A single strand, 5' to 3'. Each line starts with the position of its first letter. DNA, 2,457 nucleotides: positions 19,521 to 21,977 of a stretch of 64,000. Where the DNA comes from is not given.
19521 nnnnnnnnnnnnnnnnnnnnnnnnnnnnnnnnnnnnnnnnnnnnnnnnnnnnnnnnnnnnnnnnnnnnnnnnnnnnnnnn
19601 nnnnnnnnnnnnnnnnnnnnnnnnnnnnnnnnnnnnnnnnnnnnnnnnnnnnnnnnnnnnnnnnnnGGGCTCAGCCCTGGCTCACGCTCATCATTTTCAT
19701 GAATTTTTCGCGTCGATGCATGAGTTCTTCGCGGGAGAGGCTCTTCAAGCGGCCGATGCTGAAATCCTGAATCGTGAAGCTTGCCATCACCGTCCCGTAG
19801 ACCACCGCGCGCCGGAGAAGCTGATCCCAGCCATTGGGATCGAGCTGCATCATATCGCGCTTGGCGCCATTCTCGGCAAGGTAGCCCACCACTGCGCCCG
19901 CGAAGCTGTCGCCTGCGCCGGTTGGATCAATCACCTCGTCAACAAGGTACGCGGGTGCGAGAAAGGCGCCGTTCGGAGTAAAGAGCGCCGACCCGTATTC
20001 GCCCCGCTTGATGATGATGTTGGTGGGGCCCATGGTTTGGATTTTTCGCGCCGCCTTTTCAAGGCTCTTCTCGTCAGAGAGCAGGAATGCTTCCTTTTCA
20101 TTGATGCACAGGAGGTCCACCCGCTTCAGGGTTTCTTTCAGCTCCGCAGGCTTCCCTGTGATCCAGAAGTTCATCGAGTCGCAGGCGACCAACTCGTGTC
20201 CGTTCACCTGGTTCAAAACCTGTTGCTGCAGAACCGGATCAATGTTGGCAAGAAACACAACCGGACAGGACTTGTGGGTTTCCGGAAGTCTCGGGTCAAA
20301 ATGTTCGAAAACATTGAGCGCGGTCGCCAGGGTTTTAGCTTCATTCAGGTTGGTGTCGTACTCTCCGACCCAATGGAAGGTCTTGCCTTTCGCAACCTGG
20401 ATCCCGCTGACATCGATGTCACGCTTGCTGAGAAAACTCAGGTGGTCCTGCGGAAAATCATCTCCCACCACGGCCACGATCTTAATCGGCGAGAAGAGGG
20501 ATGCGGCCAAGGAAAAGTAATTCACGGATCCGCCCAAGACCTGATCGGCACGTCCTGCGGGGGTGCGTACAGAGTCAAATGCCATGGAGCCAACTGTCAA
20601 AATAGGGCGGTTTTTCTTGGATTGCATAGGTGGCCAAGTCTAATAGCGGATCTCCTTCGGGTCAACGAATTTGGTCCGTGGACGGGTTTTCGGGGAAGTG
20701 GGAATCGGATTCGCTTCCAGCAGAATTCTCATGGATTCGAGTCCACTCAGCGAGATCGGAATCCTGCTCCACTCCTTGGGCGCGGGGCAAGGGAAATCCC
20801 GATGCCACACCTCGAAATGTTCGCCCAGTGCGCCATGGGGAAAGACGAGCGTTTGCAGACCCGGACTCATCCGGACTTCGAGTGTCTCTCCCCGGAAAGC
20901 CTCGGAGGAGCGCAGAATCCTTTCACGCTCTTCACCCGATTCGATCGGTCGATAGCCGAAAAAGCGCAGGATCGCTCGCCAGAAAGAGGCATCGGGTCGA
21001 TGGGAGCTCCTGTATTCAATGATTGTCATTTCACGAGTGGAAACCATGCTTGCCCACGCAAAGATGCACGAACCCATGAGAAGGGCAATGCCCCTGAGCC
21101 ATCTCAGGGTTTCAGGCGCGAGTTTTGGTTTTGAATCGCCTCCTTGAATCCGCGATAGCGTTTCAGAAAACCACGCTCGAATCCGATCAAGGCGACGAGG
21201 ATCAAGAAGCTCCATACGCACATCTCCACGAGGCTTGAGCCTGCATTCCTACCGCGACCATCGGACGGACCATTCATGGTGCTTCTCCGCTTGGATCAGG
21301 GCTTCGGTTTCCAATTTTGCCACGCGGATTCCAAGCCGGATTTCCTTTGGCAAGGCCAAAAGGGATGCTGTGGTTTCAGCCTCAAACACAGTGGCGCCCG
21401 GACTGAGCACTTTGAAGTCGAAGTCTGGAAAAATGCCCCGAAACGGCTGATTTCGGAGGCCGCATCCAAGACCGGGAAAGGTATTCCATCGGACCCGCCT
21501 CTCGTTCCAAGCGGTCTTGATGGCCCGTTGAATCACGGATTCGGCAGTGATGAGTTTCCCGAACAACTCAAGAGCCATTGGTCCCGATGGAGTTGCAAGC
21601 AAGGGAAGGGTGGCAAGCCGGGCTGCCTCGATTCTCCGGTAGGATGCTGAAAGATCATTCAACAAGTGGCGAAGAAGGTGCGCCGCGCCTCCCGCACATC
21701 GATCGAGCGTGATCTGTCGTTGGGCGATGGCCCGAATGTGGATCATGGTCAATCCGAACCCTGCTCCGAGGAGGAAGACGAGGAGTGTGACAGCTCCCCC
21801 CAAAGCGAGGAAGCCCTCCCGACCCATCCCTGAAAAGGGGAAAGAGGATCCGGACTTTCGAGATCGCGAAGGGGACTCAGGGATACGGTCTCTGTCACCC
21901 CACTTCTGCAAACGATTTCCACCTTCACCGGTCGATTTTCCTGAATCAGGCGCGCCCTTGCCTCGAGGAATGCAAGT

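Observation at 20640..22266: Unannotated Flp pilin gene translationally coupled to a TadE-like pseudopilin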

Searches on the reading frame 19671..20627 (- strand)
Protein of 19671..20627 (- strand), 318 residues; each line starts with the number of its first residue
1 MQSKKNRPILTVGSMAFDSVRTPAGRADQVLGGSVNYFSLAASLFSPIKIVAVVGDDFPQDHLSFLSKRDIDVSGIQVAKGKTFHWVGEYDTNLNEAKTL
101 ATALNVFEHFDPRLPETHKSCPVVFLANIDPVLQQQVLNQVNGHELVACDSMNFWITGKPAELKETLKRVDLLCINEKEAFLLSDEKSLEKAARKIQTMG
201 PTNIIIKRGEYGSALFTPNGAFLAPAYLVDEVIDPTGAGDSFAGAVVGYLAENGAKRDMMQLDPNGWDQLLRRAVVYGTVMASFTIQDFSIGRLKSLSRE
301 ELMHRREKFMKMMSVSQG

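Call 3: search_protein_families(library=pfam, proteins=[window:19671-20627:-], max_evalue=1)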
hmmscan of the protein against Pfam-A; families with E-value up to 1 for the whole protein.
window:19671-20627:- (318 aa): 3 families
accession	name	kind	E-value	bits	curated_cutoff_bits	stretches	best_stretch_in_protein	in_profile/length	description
PF00294.29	PfkB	-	2.5e-22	80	25.8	1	24-287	28-291/302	pfkB family carbohydrate kinase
PF08543.17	Phos_pyr_kin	-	0.00028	20.8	27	1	163-253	112-214/246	Phosphomethylpyrimidine kinase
PF13689.11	DUF4154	-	0.17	12.4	24.9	1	116-159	63-107/143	YfiR/HmsC-like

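Call 4: search_protein_families(library=ncbifam, proteins=[window:19671-20627:-], max_evalue=1)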
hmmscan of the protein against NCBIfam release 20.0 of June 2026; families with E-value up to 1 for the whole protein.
window:19671-20627:- (318 aa): 23 families
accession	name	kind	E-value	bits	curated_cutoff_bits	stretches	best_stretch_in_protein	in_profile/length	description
TIGR02152.1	D_ribokin_bact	equivalog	2.1e-18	66.7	299.65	1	160-260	163-270/298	ribokinase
NF049991.1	TagKinase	equivalog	4.4e-15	55.3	420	1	162-248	187-273/321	tagatose kinase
NF040938.1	KDG_KDGal_kin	equivalog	2.3e-14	53.2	400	1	162-251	175-264/305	bifunctional 2-dehydro-3-deoxygluconokinase/2-dehydro-3-deoxygalactonokinase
TIGR04382.1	myo_inos_iolC_N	equivalog_domain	2.1e-12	46.9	300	1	161-254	180-274/309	5-dehydro-2-deoxygluconokinase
NF041164.1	NucKinThplmales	equivalog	1.8e-10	40.5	450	1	33-251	40-252/295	nucleoside kinase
NF053626.1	RibKinHalex1628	equivalog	4.2e-10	39.6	330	1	163-254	170-254/293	ATP-dependent ribose-1-phosphate kinase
TIGR03168.1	1-PFK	subfamily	1.2e-09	37.5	216.4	1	184-260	196-271/305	hexose kinase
TIGR03828.1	pfkB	equivalog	5e-09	35.6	292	1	184-260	196-271/305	1-phosphofructokinase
TIGR02198.1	rfaE_dom_I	equivalog_domain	1.2e-08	34.4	345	1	183-252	208-278/315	D-glycero-beta-D-manno-heptose-7-phosphate kinase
NF008353.0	PRK11142.1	equivalog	3.2e-08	33.4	341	1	164-255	173-268/307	ribokinase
NF006957.1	PRK09434.1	equivalog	3.9e-08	33.2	450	1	163-263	173-273/302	fructokinase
NF052444.1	DhDoxglucKinKdgK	equivalog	9.1e-08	31.8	400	1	167-252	186-268/303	2-dehydro-3-deoxygluconokinase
NF007321.0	PRK09813.1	equivalog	4.6e-07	29.6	247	1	184-254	169-239/261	fructoselysine 6-kinase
NF041134.1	R1P_kin_Thcocales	equivalog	2e-06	27.5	500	1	37-252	43-245/291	ADP-dependent ribose-1-phosphate kinase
NF041320.1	pfkB_Halo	equivalog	8.6e-06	25.4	400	1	188-257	195-263/302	1-phosphofructokinase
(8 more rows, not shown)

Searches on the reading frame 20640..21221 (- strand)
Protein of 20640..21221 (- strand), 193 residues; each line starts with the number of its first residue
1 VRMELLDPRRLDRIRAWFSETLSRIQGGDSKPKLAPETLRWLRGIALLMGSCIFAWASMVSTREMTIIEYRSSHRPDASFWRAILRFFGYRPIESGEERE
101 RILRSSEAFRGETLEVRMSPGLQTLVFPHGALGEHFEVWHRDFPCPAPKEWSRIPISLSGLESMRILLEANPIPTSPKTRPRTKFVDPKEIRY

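Call 3: search_protein_families(library=pfam, proteins=[window:20640-21221:-], max_evalue=1)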
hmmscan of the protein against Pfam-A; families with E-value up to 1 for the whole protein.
window:20640-21221:- (193 aa): 1 family
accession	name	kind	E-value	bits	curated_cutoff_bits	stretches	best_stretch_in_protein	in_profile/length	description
PF15088.11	NADH_dh_m_C1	-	0.2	11.7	27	1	41-71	14-43/49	NADH dehydrogenase [ubiquinone] 1 subunit C1, mitochondrial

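Call 4: search_protein_families(library=ncbifam, proteins=[window:20640-21221:-], max_evalue=1)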
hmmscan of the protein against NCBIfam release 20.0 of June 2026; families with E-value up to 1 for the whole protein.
window:20640-21221:- (193 aa): 0 families

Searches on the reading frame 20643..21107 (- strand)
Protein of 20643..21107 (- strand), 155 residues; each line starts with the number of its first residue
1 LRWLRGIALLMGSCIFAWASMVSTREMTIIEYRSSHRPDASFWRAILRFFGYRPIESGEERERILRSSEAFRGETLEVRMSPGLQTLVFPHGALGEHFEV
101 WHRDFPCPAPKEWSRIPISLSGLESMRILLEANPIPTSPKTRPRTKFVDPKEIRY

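Call 94: search_protein_families(library=pfam, proteins=[window:20643-21107:-], max_evalue=1)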
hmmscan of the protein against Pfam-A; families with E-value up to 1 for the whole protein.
seq(155 aa): 1 family
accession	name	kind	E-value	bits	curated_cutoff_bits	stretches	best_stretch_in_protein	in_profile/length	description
PF15088.11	NADH_dh_m_C1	-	0.2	11.7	27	1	3-33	14-43/49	NADH dehydrogenase [ubiquinone] 1 subunit C1, mitochondrial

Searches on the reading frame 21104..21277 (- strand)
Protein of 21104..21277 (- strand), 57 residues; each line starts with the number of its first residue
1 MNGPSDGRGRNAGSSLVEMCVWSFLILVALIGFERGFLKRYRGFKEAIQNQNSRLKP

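Call 3: search_protein_families(library=pfam, proteins=[window:21104-21277:-], max_evalue=1)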
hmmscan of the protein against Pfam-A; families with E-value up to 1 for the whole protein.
window:21104-21277:- (57 aa): 0 families

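Call 4: search_protein_families(library=ncbifam, proteins=[window:21104-21277:-], max_evalue=1)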
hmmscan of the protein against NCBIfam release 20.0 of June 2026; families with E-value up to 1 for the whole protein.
window:21104-21277:- (57 aa): 1 family
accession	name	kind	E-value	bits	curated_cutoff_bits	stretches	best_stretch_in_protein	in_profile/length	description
NF047649.1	MTase_UXPK_star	exception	0.14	11.1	460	1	23-47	213-237/283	methyltransferase/UXPK-star double selenoprotein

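Call 47: search_protein_families(library=pfam, proteins=[window:21107-21277:-], max_evalue=5)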
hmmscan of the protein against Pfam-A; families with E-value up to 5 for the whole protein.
seq(57 aa): 0 families

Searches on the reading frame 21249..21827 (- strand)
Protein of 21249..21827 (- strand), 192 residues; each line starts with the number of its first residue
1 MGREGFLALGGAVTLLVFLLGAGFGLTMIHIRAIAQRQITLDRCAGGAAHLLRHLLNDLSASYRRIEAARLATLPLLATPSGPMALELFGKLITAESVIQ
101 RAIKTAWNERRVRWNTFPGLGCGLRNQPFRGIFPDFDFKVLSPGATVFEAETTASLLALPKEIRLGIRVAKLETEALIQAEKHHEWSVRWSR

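Call 3: search_protein_families(library=pfam, proteins=[window:21249-21800:-], max_evalue=1)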
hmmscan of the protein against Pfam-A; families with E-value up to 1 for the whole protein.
window:21249-21800:- (183 aa): 0 families

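Call 4: search_protein_families(library=ncbifam, proteins=[window:21249-21800:-], max_evalue=1)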
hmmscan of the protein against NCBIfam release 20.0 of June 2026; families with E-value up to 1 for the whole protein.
window:21249-21800:- (183 aa): 0 families

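Call 47: search_protein_families(library=pfam, proteins=[window:21249-21827:-], max_evalue=5)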
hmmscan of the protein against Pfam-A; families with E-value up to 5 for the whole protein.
window:21249-21827:- (192 aa): 0 families

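Call 53: find_homologous_proteins(query=window:21249-21827:-, max_evalue=0.1)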
Query window:21249-21827:- (192 aa): 10 proteins with E <= 0.1 among 1292 candidates.
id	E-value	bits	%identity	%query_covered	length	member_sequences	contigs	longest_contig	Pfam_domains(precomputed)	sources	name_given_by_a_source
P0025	2.8e-118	410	98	100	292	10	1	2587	-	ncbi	-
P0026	1.0e-98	346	80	100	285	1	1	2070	-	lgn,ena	-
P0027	2.5e-81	290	67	100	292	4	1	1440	-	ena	-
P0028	3.9e-80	286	66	100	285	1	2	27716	-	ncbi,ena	-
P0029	4.9e-70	253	68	86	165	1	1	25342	-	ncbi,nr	ncbi:MAG: hypothetical protein KGP28_06165 [Bdellovibrionales bacterium]|nr:hypothetical protein [Bd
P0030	9.2e-66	239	67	86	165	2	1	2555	-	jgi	jgi:hypothetical protein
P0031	1.2e-61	226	63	86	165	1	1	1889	-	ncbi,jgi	jgi:hypothetical protein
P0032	9.7e-59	216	59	86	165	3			-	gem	-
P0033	3.1e-55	205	59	85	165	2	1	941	-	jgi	jgi:hypothetical protein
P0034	3.6e-38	149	45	96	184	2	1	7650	-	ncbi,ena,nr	ncbi:MAG: hypothetical protein EBX52_03595 [Proteobacteria bacterium]|nr:hypothetical protein [Pseud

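Call 55: find_encoding_contigs(protein=P0034, flank=10000, max_places=3)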
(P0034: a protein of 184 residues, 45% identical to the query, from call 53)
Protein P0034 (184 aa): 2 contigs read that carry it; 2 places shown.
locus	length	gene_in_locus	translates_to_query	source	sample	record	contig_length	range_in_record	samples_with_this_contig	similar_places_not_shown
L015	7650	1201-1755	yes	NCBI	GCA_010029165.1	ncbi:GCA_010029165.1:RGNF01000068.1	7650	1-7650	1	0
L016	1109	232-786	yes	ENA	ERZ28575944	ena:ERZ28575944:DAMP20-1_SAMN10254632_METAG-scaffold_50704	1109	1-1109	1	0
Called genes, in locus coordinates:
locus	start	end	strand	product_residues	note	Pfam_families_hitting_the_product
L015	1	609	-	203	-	?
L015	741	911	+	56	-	-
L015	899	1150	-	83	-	-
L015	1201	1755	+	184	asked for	-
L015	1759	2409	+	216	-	-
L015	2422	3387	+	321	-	PF00294:PfkB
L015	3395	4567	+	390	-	PF00149:Metallophos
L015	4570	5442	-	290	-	PF00669:Flagellin_N, PF00700:Flagellin_C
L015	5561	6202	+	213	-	-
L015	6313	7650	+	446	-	PF16656:Pur_ac_phosph_N (faint), PF25059:FN3_DSCAM-DSCAML_C (faint), PF00041:fn3 (weak)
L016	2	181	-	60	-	?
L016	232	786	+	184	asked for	-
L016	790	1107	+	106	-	?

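Call 66: predict_structure(alignment_id=A4)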
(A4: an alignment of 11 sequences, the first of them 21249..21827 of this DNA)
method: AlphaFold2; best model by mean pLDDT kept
length: 192 residues; sequences in the alignment: 11
mean_pLDDT: 84.5   pTM: 0.75
mean pLDDT of the five models: 84.5, 83.3, 82.4, 81.3, 80.3
residues with pLDDT >= 90: 96; 70-90: 60; 50-70: 30; < 50: 6
segments of 3 or more residues with pLDDT < 50: 1-6
pLDDT, mean of each block of 10 residues (from residue 1): 50 64 65 85 90 93 95 95 96 97 96 80 75 91 92 85 90 91 79 78
secondary structure, 60 per line:
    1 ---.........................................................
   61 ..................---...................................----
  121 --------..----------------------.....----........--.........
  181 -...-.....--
elements in order: H4-78 H82-116 H153-157 E162-169 E172-180 E186-190
